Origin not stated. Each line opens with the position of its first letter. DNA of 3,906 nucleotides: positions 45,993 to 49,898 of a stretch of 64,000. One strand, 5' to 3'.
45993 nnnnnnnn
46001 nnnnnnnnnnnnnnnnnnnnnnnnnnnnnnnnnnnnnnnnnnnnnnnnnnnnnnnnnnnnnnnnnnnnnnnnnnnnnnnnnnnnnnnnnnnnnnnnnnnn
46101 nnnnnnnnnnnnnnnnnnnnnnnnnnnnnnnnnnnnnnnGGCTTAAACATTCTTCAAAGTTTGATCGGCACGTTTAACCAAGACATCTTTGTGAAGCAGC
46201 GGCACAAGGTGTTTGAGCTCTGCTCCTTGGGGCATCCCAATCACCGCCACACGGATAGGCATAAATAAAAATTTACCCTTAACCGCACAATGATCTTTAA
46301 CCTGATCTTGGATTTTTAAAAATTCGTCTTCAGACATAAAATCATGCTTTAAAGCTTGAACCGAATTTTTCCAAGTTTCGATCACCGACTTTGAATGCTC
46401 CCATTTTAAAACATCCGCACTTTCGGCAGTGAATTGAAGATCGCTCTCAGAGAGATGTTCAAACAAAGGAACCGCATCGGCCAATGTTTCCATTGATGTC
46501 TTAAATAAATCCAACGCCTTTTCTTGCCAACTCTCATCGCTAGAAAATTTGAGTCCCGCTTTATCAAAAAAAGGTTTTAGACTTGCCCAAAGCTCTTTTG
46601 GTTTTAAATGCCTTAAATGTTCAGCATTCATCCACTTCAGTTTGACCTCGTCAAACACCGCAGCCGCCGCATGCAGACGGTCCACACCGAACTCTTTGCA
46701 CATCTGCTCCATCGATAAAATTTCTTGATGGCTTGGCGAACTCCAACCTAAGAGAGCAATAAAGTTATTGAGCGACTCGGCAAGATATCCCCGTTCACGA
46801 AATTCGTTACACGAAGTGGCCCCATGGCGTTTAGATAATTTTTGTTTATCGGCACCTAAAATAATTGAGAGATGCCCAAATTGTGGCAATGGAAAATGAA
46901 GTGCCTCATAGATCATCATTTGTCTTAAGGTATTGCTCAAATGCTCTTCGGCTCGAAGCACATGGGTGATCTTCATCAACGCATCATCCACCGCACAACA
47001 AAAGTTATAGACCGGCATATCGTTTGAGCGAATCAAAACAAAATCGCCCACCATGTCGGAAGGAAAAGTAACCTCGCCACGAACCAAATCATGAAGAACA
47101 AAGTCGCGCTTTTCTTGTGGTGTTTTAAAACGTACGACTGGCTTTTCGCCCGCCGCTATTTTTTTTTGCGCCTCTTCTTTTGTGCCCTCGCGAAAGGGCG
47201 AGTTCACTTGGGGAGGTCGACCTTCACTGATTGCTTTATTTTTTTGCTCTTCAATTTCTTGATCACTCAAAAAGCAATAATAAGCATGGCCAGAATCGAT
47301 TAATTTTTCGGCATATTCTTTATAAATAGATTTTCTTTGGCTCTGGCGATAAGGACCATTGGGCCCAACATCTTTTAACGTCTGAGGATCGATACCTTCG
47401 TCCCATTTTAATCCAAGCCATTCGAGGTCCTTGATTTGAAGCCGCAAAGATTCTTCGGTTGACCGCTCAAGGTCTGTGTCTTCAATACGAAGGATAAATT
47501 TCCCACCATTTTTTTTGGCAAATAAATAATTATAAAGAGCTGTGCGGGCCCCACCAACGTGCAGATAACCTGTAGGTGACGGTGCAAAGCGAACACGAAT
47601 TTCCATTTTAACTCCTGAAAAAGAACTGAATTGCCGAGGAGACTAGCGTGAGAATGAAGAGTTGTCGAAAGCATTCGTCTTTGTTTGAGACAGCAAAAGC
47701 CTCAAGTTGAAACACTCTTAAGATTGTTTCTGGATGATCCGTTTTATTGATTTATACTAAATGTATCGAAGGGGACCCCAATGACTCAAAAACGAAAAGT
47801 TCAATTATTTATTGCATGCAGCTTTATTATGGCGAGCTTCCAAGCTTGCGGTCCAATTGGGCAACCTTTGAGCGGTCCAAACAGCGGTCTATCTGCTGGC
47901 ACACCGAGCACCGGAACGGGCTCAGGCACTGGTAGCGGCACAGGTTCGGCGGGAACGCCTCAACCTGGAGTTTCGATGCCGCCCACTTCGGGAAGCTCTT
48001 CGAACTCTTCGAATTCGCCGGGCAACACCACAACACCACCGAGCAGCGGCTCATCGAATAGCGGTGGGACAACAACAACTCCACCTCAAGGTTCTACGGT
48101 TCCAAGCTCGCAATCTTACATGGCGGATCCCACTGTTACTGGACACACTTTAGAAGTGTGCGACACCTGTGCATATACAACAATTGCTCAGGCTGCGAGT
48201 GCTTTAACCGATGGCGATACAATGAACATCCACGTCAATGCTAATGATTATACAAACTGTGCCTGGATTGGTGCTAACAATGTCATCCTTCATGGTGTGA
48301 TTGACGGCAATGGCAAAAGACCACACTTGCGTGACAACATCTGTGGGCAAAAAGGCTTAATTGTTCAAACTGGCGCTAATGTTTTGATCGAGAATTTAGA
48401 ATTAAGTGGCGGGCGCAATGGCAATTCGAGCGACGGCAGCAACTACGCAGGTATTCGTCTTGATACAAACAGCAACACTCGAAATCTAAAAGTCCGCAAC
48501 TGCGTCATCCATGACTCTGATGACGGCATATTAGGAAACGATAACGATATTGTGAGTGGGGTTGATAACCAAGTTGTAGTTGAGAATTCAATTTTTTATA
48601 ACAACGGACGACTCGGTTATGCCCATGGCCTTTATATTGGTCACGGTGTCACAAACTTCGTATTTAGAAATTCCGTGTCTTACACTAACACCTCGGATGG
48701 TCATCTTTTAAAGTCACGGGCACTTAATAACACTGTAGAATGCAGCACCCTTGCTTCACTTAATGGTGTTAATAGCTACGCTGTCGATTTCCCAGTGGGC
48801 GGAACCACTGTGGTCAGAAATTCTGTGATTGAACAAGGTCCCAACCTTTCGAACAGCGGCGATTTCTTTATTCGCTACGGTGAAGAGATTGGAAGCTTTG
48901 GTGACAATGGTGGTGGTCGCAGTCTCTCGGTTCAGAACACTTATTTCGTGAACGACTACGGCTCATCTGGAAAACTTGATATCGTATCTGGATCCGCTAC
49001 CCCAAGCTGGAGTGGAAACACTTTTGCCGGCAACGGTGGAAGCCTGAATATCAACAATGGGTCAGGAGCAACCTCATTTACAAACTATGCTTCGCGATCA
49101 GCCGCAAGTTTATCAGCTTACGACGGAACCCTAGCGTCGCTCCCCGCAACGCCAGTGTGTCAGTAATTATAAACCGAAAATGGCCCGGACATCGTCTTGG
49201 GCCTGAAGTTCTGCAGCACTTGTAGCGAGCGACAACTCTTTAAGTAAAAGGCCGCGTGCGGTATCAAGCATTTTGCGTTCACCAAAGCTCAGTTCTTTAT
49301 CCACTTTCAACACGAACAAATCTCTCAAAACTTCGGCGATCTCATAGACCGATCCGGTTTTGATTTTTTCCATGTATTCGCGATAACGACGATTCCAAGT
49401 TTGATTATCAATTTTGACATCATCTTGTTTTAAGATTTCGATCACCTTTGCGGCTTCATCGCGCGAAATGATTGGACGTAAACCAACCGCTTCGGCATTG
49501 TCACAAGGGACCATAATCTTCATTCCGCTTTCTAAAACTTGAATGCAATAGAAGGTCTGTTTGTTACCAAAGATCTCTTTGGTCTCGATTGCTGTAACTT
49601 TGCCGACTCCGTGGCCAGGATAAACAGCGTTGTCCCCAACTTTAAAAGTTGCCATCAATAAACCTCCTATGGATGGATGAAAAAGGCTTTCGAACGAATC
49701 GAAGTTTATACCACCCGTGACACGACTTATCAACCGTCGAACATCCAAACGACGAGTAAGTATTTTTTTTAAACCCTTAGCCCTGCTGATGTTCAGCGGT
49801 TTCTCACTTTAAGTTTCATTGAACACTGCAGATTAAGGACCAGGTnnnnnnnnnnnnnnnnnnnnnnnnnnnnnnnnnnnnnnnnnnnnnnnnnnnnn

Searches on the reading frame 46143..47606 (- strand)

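Call 84: search_protein_families(library=pfam, proteins=[window:46143-47606:-], max_evalue=0.001)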
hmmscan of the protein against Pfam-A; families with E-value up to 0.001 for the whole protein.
window:46143-47606:- (487 aa): 2 families
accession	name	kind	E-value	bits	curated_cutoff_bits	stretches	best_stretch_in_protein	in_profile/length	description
PF00749.27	tRNA-synt_1c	-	2.8e-105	352.1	23.4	1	2-325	1-314/314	tRNA synthetases class I (E and Q), catalytic domain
PF19269.4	Anticodon_2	-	2e-12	48.1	23.6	1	341-482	4-139/141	Anticodon binding domain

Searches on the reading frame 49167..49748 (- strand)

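Call 78: search_protein_families(library=pfam, proteins=[window:49167-49748:-], max_evalue=0.001)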
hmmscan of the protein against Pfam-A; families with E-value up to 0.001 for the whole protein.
window:49167-49748:- (193 aa): 2 families
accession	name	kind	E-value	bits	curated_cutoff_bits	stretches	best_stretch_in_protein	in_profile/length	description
PF21095.3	CarD_C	-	7.1e-31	106.5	23.1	1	101-185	1-84/87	CarD, C-terminal domain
PF02559.22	CarD_TRCF_RID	-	3.3e-16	59.5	23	1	35-94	1-57/57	CarD-like/TRCF RID domain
